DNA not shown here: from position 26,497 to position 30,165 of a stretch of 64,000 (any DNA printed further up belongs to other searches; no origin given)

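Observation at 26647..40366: Tightly packed T9SS-secreted CotH / transglutaminase-like / CotH block behind a multidomain GH-esterase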

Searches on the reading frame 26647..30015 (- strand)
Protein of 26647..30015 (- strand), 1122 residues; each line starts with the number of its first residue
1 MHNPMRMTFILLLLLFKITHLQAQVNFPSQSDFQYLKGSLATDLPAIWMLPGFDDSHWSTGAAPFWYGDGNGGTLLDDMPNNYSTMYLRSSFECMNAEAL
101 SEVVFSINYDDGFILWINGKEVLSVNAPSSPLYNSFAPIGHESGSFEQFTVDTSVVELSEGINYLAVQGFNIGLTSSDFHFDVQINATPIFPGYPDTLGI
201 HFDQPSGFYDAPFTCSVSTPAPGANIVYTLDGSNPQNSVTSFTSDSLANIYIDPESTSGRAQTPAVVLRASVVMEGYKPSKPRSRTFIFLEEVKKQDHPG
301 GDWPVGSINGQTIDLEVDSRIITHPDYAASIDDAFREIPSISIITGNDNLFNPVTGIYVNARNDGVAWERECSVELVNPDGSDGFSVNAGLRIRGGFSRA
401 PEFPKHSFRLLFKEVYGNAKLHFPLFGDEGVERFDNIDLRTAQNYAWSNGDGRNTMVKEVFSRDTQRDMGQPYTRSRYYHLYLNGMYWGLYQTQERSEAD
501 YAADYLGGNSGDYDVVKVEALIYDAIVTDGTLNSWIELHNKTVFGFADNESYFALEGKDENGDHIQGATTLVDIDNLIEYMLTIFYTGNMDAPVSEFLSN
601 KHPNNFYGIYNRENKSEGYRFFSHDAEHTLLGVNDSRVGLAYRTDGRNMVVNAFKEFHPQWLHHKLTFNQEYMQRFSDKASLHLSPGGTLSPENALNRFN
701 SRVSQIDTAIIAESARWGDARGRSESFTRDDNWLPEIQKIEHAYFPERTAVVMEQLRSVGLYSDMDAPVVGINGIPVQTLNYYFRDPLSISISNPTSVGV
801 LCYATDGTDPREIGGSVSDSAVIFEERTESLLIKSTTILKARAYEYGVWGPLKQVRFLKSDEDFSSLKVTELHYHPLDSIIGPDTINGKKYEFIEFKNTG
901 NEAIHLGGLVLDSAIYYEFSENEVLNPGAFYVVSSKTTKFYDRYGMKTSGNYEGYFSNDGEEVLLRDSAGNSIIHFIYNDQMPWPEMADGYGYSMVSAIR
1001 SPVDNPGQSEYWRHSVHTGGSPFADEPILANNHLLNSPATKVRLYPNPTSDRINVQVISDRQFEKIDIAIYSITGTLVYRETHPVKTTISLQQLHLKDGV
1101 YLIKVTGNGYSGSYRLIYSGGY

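Call 4: search_protein_families(library=pfam, proteins=[window:26647-30015:-], max_evalue=0.01)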
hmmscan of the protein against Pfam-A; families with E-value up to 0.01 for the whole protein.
window:26647-30015:- (1122 aa): 5 families
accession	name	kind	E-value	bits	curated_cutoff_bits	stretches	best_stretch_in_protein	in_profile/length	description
PF08757.17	CotH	-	3.9e-16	59.9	23.8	1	391-729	1-306/322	CotH kinase protein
PF18962.6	Por_Secre_tail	-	2.2e-11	44.3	27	1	1044-1111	1-68/75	Secretion system C-terminal sorting domain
PF00932.25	LTD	-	4.9e-11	43.4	34.3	1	883-974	22-103/109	Lamin Tail Domain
PF13290.12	CHB_HEX_C_1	-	2.1e-09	37.6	22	1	205-244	2-41/67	Chitobiase/beta-hexosaminidase C-terminal domain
PF13287.12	Fn3_assoc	-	1.2e-06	29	23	0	221-238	7-25/59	Fn3 associated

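Call 12: search_solved_structures(query=window:26647-30015:-, max_evalue=0.01, show_alignments=2)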
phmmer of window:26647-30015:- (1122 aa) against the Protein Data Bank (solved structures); distinct sequences matched with E-value up to 0.01: 0.

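Call 57: search_protein_families(library=ncbifam, proteins=[window:26647-30015:-], max_evalue=0.001)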
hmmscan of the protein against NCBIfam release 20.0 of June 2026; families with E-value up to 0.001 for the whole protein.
window:26647-30015:- (1122 aa): 2 families
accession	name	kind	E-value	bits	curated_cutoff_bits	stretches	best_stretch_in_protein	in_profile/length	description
TIGR04183.1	Por_Secre_tail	domain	1.3e-10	41.1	23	1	1044-1117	1-70/72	T9SS type A sorting domain-containing protein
NF038113.1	T9SSA_dep_M36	equivalog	9.9e-10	37.2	885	1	1028-1117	782-867/869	T9SS-dependent M36 family metallopeptidase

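Call 69: search_protein_representatives(protein=window:26647-30015:-)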
Query: 1122 residues. Proteins with E-value up to 0.001 (for the whole library): 24160; up to 1e-10: 13571; up to 1e-30: 4521. The best 150 are listed.
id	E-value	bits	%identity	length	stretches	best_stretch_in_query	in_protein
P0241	0.0e+00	1291.3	52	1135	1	8-1117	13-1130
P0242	0.0e+00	1098.2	44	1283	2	9-1026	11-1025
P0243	1.6e-286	969.9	44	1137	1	12-1117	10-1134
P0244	3.6e-269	912.4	43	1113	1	9-1117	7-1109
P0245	2.3e-263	893.2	43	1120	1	5-1118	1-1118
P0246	1.0e-257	874.5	50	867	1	20-867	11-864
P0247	9.2e-257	871.3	41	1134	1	9-1118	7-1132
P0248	6.0e-245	832.2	48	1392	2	205-1055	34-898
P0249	4.9e-239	812.7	46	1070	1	205-1079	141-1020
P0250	6.1e-239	812.3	48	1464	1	197-1027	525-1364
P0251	8.9e-239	811.8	35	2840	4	201-763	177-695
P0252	2.6e-238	810.2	42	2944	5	200-1056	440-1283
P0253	2.7e-234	796.9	44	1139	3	203-815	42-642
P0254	5.8e-231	785.9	43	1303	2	202-1078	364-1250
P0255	6.4e-231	785.8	34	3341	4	75-1024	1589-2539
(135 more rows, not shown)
